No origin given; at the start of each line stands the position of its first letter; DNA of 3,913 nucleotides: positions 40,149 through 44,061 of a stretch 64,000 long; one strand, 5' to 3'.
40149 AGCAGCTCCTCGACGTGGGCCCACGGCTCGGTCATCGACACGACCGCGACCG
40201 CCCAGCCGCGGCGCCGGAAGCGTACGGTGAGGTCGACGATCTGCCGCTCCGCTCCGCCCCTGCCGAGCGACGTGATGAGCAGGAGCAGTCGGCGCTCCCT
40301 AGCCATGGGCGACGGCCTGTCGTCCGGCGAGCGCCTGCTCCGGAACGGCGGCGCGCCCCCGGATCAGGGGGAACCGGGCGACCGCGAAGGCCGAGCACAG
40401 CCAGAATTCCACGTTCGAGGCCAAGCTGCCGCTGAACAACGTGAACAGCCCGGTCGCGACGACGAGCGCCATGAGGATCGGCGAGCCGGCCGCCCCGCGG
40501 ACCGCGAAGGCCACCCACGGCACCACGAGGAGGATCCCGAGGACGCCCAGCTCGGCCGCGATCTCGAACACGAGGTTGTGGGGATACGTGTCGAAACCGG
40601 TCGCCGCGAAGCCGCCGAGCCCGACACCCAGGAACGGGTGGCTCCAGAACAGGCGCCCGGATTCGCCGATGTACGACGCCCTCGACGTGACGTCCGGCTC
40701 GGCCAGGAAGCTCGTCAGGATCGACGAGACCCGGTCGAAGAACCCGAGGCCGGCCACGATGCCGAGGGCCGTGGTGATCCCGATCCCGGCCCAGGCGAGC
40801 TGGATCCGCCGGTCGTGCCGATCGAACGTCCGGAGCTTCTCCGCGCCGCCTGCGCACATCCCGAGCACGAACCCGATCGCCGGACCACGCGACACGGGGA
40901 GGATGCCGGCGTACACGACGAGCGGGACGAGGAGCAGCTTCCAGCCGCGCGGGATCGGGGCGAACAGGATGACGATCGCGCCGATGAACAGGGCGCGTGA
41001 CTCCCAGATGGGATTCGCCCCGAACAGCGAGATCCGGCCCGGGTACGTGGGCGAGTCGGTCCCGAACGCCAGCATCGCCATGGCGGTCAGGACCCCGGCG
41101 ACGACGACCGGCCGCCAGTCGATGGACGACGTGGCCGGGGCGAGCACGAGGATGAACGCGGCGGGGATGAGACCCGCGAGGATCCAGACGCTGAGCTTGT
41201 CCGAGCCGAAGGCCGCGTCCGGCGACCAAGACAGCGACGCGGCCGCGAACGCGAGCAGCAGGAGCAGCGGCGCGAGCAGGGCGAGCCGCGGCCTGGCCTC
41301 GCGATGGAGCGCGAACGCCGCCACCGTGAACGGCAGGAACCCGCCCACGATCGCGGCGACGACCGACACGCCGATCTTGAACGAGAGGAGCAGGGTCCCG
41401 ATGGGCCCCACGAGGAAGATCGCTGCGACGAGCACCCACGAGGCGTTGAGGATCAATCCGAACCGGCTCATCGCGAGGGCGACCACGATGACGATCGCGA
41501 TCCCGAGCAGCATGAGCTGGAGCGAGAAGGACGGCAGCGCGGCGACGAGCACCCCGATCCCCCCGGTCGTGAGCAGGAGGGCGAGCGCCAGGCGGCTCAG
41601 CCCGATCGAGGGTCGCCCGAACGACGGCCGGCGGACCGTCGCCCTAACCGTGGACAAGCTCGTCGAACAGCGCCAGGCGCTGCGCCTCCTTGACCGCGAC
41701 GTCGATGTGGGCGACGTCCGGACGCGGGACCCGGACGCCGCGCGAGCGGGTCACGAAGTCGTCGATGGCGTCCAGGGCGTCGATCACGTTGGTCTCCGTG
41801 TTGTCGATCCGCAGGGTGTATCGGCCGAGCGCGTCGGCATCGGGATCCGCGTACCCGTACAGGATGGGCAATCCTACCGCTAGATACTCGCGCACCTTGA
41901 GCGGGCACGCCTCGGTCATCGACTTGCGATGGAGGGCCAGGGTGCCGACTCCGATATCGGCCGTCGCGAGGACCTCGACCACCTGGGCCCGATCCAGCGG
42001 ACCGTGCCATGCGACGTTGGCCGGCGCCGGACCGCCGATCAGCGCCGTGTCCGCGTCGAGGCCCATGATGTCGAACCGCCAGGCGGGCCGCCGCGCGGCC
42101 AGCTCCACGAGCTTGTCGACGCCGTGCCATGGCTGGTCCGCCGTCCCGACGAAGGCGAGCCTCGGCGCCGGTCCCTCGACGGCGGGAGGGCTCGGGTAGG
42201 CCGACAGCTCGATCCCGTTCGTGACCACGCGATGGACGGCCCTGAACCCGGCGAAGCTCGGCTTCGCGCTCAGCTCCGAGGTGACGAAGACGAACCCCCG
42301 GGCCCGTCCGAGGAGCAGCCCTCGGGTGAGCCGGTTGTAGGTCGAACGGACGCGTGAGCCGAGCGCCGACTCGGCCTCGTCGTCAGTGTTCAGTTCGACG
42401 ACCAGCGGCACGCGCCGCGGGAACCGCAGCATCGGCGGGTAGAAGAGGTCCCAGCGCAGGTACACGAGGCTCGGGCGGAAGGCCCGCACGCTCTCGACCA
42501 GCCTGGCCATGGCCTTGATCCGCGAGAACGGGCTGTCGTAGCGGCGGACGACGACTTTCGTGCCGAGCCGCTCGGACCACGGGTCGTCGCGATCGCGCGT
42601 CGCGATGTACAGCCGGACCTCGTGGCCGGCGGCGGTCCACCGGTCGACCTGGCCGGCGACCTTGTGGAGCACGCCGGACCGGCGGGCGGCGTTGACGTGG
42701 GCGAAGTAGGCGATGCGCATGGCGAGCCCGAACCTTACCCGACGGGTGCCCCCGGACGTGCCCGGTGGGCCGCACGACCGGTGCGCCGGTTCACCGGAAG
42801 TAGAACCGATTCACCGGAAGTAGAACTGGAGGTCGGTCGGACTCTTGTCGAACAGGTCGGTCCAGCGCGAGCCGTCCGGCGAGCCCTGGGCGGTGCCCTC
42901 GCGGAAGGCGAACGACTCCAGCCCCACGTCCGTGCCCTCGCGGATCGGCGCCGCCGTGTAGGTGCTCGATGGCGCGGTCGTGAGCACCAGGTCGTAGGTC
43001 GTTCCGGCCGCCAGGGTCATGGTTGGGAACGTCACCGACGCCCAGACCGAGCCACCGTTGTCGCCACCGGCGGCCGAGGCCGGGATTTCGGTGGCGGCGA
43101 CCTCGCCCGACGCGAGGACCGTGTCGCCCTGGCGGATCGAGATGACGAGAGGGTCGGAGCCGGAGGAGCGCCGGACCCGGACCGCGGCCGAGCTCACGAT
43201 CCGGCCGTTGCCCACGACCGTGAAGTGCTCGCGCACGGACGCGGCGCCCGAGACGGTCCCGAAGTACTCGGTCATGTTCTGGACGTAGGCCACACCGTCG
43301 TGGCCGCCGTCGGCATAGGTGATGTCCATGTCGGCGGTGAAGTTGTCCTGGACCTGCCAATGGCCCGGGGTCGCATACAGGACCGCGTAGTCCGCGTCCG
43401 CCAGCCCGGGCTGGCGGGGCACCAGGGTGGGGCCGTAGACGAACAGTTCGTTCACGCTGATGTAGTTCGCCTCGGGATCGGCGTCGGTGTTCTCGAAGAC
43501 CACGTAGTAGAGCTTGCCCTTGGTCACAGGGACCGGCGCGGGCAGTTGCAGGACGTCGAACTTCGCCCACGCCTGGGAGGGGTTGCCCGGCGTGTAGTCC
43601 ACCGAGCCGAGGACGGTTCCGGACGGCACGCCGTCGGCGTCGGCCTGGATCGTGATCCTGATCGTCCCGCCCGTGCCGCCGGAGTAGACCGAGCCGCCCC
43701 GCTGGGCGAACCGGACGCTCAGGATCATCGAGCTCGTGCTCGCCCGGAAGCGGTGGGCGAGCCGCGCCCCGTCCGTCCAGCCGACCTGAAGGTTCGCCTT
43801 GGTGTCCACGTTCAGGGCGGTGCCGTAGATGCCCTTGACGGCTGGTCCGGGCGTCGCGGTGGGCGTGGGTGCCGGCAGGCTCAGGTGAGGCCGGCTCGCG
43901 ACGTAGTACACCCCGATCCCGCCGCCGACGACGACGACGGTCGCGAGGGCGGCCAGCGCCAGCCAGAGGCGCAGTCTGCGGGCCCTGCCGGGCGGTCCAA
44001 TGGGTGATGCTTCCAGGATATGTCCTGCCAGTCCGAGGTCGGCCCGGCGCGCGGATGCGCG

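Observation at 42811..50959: Tandem array of four diversified paralogous secreted proteins sharing an unrecognised ~340 aa C-terminal domain, embedded in a glycan-biosynthesis locus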

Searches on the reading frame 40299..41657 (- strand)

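Call 15: search_protein_families(library=pfam, proteins=[window:40299-41657:-], max_evalue=0.00001)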
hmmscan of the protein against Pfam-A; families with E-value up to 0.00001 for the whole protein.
window:40299-41657:- (452 aa): 1 family
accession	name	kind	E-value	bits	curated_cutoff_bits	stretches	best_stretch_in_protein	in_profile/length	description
PF04932.20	Wzy_C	-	8.4e-10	39.1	31.7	1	247-378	6-148/149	O-Antigen ligase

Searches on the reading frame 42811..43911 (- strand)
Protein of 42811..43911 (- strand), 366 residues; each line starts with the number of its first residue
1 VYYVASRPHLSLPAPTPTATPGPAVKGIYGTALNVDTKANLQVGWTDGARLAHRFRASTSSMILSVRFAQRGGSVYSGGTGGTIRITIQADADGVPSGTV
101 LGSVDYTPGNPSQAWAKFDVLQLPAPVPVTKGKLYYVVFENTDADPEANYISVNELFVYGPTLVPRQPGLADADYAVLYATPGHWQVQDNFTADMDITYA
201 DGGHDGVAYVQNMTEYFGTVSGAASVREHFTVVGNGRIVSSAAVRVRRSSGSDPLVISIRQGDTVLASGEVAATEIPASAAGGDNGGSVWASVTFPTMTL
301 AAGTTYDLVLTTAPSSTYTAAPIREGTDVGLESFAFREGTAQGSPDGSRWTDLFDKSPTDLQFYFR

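Call 3: search_protein_families(library=pfam, proteins=[window:42811-43911:-], max_evalue=1)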
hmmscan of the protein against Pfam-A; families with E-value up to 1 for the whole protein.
window:42811-43911:- (366 aa): 2 families
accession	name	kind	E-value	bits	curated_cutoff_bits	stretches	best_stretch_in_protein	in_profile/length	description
PF13313.11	DUF4082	-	9e-05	22.9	28.4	1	46-141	12-92/143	Domain of unknown function (DUF4082)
PF00400.38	WD40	-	0.12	13.5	27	1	52-86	4-37/39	WD domain, G-beta repeat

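Call 33: search_protein_families(library=ncbifam, proteins=[window:42811-43911:-], max_evalue=1)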
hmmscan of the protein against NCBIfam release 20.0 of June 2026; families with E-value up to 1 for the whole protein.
window:42811-43911:- (366 aa): 1 family
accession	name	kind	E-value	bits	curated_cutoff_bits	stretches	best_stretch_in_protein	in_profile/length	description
NF041539.1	choice_anch_R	domain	3.6e-06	27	30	2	219-358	12-147/155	choice-of-anchor R domain-containing protein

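Call 34: search_protein_families(library=phrogs, proteins=[window:42811-43911:-], max_evalue=0.1)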
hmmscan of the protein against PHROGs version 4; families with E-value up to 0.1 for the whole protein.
window:42811-43911:- (366 aa): 0 families

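Call 84: list_cluster_members(proteins=[window:42814-43911:-, window:44229-46175:-, window:46499-48511:-, window:48857-50959:-])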
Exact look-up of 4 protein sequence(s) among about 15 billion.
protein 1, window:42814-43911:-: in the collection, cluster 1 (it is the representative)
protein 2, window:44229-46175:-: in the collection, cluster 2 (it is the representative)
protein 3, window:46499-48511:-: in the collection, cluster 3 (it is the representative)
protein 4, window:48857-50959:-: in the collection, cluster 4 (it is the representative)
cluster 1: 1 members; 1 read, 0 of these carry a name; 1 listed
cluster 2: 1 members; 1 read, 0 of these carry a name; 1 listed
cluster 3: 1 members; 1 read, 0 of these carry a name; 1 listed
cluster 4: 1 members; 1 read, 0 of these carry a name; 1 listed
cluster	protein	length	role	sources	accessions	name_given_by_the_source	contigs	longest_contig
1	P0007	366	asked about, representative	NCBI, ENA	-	-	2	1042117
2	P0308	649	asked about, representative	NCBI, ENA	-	-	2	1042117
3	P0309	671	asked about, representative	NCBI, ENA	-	-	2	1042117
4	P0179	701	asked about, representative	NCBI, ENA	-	-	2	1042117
